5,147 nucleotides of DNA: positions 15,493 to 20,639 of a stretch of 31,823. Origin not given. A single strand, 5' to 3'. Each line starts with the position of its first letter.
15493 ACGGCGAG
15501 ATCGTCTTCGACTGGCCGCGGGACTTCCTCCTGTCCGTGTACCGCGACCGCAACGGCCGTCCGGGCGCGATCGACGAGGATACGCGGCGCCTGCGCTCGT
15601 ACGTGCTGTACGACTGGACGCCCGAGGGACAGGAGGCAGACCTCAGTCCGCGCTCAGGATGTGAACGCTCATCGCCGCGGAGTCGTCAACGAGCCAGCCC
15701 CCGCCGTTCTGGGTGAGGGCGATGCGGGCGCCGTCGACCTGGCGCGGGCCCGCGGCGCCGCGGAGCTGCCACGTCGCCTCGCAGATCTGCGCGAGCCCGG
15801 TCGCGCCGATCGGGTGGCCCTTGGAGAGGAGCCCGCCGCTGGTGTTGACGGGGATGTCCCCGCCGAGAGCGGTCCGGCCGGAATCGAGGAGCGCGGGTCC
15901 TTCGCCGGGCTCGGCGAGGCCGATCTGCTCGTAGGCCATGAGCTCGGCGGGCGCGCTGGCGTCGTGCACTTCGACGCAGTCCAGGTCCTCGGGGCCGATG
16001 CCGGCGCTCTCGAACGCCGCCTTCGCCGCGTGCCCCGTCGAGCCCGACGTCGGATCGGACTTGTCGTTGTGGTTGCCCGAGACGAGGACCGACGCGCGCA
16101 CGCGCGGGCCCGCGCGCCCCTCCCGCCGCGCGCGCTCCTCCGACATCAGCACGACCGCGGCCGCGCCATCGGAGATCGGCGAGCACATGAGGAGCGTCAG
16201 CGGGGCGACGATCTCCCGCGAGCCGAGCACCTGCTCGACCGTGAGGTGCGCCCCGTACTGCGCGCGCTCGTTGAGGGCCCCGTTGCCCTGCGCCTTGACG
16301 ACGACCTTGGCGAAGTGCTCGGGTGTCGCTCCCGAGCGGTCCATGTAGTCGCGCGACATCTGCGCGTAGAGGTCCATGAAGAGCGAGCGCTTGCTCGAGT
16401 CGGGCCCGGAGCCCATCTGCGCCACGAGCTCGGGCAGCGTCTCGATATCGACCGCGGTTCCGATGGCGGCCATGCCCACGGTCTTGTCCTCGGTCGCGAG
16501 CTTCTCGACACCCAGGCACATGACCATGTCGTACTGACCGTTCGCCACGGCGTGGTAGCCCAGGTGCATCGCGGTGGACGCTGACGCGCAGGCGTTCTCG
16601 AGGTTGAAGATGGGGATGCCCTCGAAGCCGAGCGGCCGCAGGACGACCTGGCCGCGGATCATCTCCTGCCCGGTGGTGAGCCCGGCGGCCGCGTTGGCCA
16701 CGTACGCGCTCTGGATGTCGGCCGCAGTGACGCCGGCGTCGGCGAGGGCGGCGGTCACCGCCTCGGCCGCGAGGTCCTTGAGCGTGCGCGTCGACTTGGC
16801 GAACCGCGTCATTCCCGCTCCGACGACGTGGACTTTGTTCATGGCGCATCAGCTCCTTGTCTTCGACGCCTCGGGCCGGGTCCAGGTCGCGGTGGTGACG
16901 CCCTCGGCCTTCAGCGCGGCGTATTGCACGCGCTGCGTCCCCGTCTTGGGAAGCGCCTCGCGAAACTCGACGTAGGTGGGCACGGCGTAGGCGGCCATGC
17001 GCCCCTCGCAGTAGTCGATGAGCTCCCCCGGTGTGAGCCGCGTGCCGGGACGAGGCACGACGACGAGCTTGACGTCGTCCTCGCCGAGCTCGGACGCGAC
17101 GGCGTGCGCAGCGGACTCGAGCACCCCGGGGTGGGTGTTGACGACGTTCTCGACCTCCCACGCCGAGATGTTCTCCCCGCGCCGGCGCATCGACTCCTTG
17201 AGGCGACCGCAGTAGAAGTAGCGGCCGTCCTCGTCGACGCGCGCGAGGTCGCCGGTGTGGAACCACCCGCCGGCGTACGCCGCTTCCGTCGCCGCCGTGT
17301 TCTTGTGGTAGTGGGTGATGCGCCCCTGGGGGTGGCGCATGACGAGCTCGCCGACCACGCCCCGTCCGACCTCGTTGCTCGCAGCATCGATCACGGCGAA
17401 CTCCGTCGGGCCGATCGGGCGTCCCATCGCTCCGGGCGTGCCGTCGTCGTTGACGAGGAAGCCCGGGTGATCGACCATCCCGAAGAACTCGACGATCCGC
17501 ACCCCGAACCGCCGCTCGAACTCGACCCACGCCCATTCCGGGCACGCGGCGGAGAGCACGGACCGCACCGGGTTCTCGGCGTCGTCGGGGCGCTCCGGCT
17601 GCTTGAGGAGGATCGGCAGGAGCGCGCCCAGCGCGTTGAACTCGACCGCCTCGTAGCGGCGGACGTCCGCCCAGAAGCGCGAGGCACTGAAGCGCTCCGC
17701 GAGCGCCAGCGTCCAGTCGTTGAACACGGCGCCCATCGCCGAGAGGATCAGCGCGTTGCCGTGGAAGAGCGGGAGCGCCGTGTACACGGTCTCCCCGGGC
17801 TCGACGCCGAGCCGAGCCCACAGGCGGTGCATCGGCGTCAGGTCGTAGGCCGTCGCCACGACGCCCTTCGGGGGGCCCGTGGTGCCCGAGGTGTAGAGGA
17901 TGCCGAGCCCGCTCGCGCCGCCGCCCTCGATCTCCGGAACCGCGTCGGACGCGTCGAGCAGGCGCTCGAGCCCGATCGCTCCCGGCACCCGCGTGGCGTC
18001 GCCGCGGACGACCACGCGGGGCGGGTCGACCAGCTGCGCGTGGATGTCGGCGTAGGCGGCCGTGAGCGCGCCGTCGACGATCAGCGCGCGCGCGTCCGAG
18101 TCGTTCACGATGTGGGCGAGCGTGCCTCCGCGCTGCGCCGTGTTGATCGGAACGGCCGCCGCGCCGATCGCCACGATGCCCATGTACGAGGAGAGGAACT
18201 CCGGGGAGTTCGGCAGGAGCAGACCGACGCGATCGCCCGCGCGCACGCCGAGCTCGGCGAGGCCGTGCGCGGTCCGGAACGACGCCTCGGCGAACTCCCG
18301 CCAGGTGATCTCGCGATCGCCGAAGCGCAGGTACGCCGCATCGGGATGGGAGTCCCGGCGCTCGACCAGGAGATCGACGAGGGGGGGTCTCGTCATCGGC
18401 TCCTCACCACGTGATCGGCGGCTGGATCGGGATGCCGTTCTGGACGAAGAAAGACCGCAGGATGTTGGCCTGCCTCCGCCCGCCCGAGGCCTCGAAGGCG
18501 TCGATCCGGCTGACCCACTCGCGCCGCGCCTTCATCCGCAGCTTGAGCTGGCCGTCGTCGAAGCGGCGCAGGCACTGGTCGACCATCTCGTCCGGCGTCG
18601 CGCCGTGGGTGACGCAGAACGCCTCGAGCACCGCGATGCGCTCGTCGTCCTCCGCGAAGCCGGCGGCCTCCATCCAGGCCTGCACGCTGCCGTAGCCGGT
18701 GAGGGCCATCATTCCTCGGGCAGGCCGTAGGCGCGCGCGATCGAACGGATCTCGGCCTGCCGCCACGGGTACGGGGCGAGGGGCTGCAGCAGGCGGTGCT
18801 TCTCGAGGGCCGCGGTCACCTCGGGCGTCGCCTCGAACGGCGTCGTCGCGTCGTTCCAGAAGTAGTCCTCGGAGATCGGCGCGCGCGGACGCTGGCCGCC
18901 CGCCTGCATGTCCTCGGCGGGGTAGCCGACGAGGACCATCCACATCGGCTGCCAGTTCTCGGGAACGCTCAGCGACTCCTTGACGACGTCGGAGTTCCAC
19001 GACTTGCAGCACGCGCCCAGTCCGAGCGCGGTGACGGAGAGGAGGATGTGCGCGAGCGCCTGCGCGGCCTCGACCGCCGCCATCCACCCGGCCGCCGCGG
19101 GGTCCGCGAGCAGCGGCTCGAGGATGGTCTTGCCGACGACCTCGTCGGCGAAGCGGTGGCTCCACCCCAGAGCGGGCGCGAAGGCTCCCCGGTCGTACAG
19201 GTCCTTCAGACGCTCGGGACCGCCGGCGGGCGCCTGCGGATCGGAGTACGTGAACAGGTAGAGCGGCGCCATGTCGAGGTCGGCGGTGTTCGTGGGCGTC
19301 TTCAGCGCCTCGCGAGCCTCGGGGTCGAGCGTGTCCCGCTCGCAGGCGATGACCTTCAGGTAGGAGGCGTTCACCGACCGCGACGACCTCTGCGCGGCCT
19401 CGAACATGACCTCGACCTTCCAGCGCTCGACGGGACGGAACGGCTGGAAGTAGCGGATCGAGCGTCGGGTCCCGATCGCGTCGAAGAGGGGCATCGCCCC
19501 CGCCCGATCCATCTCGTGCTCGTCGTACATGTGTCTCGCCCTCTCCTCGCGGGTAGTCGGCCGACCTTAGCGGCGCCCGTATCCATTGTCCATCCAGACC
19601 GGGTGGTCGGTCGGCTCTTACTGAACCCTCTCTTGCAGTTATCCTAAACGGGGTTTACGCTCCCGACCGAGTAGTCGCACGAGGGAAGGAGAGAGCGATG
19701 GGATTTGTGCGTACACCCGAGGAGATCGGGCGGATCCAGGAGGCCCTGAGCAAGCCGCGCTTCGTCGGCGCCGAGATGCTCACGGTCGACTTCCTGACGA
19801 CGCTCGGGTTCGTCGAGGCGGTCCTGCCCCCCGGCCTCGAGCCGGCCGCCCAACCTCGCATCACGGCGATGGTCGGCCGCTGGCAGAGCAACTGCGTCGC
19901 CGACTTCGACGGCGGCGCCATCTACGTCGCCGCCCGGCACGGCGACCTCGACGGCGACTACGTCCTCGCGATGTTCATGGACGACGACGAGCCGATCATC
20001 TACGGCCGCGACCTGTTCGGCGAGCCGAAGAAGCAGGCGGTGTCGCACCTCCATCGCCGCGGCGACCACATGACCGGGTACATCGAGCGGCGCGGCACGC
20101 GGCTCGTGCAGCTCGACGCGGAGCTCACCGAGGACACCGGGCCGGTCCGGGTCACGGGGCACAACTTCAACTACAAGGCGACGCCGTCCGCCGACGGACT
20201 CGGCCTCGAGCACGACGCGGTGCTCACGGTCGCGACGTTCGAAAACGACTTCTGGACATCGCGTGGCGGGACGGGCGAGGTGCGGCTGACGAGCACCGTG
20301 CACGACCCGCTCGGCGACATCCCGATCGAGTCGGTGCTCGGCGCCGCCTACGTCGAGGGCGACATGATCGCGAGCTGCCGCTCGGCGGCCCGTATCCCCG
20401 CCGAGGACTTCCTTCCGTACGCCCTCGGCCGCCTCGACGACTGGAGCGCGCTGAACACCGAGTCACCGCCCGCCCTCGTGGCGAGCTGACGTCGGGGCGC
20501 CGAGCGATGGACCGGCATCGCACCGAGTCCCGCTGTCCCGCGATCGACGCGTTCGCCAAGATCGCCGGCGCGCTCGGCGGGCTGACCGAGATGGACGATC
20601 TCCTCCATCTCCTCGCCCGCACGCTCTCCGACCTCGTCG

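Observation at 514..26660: Seven-promoter regulon: TTGK-N7-MCAA palindrome at a fixed 41-43 bp from the -10 box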

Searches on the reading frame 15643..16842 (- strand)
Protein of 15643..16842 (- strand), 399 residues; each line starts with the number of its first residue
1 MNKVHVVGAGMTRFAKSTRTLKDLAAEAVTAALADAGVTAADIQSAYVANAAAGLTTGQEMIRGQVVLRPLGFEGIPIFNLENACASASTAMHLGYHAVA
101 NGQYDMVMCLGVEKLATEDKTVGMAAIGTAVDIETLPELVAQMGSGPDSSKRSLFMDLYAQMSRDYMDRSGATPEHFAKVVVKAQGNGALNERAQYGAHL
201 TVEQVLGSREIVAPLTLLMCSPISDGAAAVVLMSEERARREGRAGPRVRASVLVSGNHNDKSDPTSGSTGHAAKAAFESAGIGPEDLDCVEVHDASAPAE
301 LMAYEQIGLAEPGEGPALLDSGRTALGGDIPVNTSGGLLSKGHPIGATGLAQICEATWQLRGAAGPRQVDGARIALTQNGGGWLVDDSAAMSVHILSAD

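Call 13: search_protein_families(library=pfam, proteins=[window:15643-16842:-])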
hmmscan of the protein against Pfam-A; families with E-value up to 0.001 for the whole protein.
window:15643-16842:- (399 aa): 6 families
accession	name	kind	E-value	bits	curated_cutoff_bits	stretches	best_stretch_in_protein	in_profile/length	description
PF22691.2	Thiolase_C_1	-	8e-43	146.1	28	1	257-389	8-139/144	Thiolase C-terminal domain-like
PF00108.29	Thiolase_N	-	2.5e-21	76.7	26.4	1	4-195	1-191/260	Thiolase, N-terminal domain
PF02803.24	Thiolase_C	-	5.7e-10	39.3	27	1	271-361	26-98/123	Thiolase, C-terminal domain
PF00109.32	ketoacyl-synt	-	1.2e-07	32.1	20.8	1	58-128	149-217/252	Beta-ketoacyl synthase, N-terminal domain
PF02801.28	Ketoacyl-synt_C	-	5.3e-06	26.9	20.8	0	254-323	10-85/119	Beta-ketoacyl synthase, C-terminal domain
PF08545.16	ACP_syn_III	-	9.5e-06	25.9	24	0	79-116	1-38/80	3-Oxoacyl-[acyl-carrier-protein (ACP)] synthase III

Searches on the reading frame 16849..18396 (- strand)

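Call 13: search_protein_families(library=pfam, proteins=[window:16849-18396:-])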
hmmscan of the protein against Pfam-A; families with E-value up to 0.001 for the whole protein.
window:16849-18396:- (515 aa): 2 families
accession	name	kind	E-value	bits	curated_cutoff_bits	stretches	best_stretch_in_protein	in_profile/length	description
PF00501.34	AMP-binding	-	1.1e-60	205.9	29.9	1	14-357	5-378/384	AMP-binding enzyme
PF13193.12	AMP-binding_C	-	4.8e-14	53.5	24.5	1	414-487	1-74/76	AMP-binding enzyme C-terminal domain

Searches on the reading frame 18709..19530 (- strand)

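Call 9: search_protein_families(library=pfam, proteins=[window:18709-19530:-])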
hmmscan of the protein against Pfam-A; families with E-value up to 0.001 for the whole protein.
window:18709-19530:- (273 aa): 1 family
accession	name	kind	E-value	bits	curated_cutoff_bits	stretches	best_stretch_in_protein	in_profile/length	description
PF00881.29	Nitroreductase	-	9.6e-11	42.6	23.5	1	20-203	2-167/167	Nitroreductase family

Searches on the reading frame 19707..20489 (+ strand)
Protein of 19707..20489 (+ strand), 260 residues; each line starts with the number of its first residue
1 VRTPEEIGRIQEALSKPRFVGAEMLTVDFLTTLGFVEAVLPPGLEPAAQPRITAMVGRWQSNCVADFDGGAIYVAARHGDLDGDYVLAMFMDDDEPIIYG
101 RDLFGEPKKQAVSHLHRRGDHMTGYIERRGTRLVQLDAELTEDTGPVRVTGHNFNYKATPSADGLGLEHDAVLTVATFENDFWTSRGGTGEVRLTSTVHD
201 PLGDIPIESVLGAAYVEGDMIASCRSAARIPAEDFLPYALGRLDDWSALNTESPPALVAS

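Call 9: search_protein_families(library=pfam, proteins=[window:19707-20489:+])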
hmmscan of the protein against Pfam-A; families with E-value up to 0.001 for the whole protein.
window:19707-20489:+ (260 aa): 1 family
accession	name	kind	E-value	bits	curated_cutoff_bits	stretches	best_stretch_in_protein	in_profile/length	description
PF06314.16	ADC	-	7.4e-42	143.9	29.8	1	12-220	12-226/238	Acetoacetate decarboxylase (ADC)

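Call 49: search_protein_families(library=ncbifam, proteins=[window:19707-20489:+], max_evalue=1e-10)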
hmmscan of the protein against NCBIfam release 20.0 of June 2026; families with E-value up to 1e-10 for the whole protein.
window:19707-20489:+ (260 aa): 1 family
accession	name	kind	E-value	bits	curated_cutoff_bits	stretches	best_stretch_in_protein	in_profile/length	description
NF002614.0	PRK02265.1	subfamily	1.1e-14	54.5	150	1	17-221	25-233/246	acetoacetate decarboxylase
